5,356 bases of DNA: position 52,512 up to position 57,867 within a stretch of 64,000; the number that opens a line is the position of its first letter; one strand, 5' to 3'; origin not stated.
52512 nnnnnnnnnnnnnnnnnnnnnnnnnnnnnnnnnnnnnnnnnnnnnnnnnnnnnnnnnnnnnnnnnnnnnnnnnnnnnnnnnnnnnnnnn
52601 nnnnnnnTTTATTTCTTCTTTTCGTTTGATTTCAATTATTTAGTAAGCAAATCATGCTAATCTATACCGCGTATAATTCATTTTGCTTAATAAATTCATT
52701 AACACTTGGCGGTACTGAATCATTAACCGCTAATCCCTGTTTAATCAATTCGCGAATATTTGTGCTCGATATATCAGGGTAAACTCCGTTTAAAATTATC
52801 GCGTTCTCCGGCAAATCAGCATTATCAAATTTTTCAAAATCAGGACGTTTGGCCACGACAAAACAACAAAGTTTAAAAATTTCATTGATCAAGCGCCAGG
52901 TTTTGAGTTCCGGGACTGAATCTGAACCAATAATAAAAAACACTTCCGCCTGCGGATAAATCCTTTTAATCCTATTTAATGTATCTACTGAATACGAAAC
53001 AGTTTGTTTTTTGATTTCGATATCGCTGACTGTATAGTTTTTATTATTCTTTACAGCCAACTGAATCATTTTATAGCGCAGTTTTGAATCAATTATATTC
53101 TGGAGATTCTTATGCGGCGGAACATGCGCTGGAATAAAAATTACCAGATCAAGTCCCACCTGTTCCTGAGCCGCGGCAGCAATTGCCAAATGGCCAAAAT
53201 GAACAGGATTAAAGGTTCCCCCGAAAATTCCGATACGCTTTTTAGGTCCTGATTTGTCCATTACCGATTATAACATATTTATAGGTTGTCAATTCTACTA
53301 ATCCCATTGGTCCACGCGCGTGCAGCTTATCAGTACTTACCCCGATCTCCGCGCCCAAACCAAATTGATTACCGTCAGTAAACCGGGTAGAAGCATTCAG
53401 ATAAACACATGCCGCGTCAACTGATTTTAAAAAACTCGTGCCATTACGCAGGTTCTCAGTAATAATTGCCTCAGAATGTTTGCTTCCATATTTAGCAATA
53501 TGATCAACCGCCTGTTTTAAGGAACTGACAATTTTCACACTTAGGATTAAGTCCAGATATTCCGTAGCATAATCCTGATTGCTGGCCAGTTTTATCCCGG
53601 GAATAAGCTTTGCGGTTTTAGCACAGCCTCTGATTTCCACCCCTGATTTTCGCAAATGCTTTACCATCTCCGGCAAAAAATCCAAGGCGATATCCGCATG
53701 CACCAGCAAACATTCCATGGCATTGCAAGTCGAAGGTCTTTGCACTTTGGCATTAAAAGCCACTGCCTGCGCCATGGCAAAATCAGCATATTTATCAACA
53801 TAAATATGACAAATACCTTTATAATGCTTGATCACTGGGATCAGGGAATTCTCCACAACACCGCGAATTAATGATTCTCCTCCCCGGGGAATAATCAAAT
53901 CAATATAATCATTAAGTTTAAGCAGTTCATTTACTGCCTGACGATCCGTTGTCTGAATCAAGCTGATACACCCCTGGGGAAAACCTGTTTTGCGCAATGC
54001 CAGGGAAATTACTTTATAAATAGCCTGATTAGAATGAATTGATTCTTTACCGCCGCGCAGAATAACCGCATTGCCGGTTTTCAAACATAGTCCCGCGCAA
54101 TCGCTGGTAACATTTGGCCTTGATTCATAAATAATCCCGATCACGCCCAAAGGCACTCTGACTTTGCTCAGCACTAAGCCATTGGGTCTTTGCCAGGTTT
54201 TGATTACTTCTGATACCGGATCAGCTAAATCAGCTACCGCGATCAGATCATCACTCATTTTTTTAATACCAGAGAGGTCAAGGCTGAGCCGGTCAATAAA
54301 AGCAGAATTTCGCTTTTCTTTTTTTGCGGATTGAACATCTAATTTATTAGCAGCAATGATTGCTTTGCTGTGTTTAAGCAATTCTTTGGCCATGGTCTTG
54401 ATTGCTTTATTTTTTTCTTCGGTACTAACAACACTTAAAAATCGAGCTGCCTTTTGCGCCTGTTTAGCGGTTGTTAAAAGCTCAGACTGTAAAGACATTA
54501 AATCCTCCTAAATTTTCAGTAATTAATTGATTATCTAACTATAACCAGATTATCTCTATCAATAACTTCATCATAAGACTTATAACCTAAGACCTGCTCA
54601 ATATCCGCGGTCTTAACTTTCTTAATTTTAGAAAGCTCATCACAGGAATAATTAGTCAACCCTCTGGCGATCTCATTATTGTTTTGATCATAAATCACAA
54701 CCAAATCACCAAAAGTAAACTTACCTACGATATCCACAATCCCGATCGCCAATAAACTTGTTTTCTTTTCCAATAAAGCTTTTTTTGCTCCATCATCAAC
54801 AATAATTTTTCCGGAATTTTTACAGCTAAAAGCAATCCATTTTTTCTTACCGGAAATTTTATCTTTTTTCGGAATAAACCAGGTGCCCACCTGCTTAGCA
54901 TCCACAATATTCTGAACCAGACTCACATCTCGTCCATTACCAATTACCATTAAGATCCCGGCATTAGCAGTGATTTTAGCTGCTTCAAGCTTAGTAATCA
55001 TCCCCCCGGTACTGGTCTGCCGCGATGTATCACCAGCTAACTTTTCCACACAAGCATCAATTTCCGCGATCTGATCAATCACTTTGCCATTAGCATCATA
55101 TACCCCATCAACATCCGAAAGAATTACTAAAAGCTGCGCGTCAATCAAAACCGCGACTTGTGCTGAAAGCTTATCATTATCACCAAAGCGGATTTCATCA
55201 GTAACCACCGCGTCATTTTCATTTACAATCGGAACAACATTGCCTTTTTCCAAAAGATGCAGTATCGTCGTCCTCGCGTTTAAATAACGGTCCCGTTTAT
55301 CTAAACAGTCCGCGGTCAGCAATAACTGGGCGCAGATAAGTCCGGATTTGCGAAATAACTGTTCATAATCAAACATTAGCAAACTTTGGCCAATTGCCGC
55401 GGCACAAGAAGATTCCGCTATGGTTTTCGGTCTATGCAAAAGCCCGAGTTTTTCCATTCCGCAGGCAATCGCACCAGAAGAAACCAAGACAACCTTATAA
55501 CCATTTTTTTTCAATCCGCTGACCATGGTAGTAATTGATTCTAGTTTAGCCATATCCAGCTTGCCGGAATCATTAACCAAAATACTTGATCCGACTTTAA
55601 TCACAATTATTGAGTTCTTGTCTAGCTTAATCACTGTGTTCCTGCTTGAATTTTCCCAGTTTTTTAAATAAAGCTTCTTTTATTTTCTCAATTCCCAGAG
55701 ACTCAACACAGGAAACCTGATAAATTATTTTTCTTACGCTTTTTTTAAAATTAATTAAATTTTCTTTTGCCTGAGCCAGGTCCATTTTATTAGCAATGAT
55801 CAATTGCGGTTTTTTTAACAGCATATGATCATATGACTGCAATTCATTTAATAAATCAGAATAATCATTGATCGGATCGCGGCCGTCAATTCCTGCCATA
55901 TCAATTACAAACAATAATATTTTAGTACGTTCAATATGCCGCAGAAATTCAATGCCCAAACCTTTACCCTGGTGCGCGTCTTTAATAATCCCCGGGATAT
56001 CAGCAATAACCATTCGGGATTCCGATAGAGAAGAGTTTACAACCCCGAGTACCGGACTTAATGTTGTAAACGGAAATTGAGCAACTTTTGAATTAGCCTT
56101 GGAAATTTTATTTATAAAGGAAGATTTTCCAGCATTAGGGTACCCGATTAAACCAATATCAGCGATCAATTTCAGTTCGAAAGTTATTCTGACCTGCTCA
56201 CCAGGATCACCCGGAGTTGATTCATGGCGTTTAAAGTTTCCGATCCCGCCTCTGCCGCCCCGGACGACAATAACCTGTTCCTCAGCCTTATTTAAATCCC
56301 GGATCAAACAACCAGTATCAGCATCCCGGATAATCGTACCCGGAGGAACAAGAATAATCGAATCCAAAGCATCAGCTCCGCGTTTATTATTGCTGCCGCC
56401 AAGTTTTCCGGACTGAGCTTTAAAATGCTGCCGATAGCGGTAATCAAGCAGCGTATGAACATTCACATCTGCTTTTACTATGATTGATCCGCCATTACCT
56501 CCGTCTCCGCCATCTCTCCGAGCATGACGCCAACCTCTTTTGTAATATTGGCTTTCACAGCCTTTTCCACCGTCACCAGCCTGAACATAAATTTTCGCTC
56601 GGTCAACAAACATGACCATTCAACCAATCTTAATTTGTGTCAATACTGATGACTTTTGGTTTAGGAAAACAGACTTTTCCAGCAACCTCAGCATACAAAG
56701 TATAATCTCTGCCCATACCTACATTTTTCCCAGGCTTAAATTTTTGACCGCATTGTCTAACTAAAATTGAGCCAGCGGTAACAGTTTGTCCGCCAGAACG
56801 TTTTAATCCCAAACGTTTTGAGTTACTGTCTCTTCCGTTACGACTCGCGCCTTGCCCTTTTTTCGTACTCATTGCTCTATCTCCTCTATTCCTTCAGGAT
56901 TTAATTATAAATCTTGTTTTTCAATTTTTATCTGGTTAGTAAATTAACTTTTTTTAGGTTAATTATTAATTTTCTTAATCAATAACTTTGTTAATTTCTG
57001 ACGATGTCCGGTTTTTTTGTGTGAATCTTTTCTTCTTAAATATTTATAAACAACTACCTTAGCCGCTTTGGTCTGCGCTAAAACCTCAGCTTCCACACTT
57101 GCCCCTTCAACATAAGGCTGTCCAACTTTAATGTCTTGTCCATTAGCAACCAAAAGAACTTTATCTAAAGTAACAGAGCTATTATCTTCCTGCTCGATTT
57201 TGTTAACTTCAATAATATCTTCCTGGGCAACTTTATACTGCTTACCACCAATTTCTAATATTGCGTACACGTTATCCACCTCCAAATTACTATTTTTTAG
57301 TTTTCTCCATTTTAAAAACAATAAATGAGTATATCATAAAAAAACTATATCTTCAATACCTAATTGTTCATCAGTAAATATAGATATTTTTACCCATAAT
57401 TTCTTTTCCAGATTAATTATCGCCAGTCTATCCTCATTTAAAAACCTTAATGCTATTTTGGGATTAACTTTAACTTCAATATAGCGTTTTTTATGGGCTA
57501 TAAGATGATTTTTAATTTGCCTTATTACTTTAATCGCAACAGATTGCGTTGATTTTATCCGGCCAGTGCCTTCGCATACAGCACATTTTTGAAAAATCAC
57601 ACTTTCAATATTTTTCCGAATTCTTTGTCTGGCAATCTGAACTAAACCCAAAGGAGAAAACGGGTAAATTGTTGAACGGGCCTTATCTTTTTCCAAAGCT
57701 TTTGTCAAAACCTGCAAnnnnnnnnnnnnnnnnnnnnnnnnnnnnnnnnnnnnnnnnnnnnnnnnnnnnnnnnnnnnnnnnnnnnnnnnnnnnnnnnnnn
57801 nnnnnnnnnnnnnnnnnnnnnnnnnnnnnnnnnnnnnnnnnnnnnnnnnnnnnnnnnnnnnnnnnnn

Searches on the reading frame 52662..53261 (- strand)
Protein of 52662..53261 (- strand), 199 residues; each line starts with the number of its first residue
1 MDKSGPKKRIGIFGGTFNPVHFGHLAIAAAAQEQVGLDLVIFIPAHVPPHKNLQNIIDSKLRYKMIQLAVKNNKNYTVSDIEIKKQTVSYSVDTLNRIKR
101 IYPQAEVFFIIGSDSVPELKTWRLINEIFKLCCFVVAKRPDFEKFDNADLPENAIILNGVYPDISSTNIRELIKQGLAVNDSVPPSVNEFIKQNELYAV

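Call 7: search_protein_families(library=pfam, proteins=[window:52662-53261:-], max_evalue=0.01)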
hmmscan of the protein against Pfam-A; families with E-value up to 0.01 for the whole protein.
window:52662-53261:- (199 aa): 2 families
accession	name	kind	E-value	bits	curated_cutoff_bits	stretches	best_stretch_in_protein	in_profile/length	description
PF01467.32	CTP_transf_like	-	3.7e-29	102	21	1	12-171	1-132/133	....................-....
PF01747.23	ATP-sulfurylase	-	0.0095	15.8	24.3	0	16-75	27-83/212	ATP-sulfurylase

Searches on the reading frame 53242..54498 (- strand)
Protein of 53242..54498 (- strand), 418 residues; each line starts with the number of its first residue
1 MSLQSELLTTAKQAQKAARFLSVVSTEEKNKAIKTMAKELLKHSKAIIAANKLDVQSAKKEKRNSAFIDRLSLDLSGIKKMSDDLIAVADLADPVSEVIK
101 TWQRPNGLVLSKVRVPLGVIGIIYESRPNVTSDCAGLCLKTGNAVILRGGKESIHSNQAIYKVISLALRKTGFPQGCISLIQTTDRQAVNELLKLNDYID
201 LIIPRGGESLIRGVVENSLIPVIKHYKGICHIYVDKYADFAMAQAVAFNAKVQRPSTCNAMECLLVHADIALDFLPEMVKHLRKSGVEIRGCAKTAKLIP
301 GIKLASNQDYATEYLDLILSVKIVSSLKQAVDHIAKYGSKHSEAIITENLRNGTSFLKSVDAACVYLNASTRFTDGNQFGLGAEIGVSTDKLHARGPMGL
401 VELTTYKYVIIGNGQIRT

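Call 7: search_protein_families(library=pfam, proteins=[window:53242-54498:-], max_evalue=0.01)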
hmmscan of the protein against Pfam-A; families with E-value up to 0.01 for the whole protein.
window:53242-54498:- (418 aa): 1 family
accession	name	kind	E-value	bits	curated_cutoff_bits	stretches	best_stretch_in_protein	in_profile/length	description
PF00171.27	Aldedh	-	2.1e-17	63.3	23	1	10-285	34-296/461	Aldehyde dehydrogenase family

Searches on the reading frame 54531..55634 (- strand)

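Call 7: search_protein_families(library=pfam, proteins=[window:54531-55634:-], max_evalue=0.01)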
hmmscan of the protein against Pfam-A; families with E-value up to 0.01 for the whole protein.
window:54531-55634:- (367 aa): 3 families
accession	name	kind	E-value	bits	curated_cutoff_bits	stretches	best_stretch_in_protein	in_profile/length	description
PF00696.33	AA_kinase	-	2.3e-39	136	24.9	1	9-233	2-234/234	Amino acid kinase family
PF01472.26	PUA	-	1.6e-19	70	24.8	1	275-349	1-74/74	PUA domain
PF17785.7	PUA_3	-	0.0019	18.4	22.6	0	277-328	1-52/64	PUA-like domain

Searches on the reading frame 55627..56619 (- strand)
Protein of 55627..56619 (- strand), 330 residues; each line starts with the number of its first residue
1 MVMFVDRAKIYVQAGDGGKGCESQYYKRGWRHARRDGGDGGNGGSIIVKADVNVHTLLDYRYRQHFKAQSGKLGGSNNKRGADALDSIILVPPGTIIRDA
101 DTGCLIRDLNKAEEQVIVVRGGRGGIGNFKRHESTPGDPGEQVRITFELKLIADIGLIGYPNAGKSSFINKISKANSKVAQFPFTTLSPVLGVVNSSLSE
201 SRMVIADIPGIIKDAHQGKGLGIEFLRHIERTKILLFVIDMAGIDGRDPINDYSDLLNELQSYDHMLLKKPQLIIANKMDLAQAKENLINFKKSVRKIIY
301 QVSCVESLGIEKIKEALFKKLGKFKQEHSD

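Call 7: search_protein_families(library=pfam, proteins=[window:55627-56619:-], max_evalue=0.01)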
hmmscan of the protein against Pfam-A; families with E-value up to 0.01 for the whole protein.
window:55627-56619:- (330 aa): 7 families
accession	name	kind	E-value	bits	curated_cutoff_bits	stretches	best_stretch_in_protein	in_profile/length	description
PF01018.28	GTP1_OBG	-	1.6e-41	141.9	27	1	5-151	1-155/155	GTP1/OBG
PF01926.29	MMR_HSR1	-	3e-26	92.2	21.9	1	155-278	2-113/113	50S ribosome-binding GTPase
PF02421.24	FeoB_N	-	1.8e-10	41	27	1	155-313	3-152/156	Ferrous iron transport protein B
PF00350.29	Dynamin_N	-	0.00017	22.1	27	0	155-176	1-22/168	Dynamin family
PF03193.22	RsgA_GTPase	-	0.00025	21.4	30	0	272-320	56-107/174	RsgA GTPase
PF16897.10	MMR_HSR1_Xtn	-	0.00034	21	35.2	1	271-322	57-105/106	C-terminal region of MMR_HSR1 domain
PF00025.27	Arf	-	0.0029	17.5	22.3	0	227-287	77-133/174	ADP-ribosylation factor family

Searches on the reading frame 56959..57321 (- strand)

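Call 8: search_protein_families(library=pfam, proteins=[window:56959-57321:-], max_evalue=0.01)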
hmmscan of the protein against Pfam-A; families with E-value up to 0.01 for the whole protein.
window:56959-57321:- (120 aa): 1 family
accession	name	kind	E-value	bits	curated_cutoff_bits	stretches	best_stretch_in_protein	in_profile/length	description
PF00829.26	Ribosomal_L21p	-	1.8e-36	124.8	27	1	18-118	1-99/99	Ribosomal prokaryotic L21 protein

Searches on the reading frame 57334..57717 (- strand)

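Call 8: search_protein_families(library=pfam, proteins=[window:57334-57717:-], max_evalue=0.01)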
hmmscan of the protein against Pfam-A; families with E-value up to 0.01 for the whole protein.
window:57334-57717:- (127 aa): 2 families
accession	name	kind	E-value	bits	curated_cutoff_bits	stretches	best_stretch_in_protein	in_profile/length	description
PF20833.2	RNase_E_G_Thio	-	1.5e-18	67.1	26.8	1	44-123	1-80/86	RNase E/G, Thioredoxin-like domain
PF10150.14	RNase_E_G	-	4.3e-06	26.8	25.5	1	2-33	239-270/270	Ribonuclease E/G family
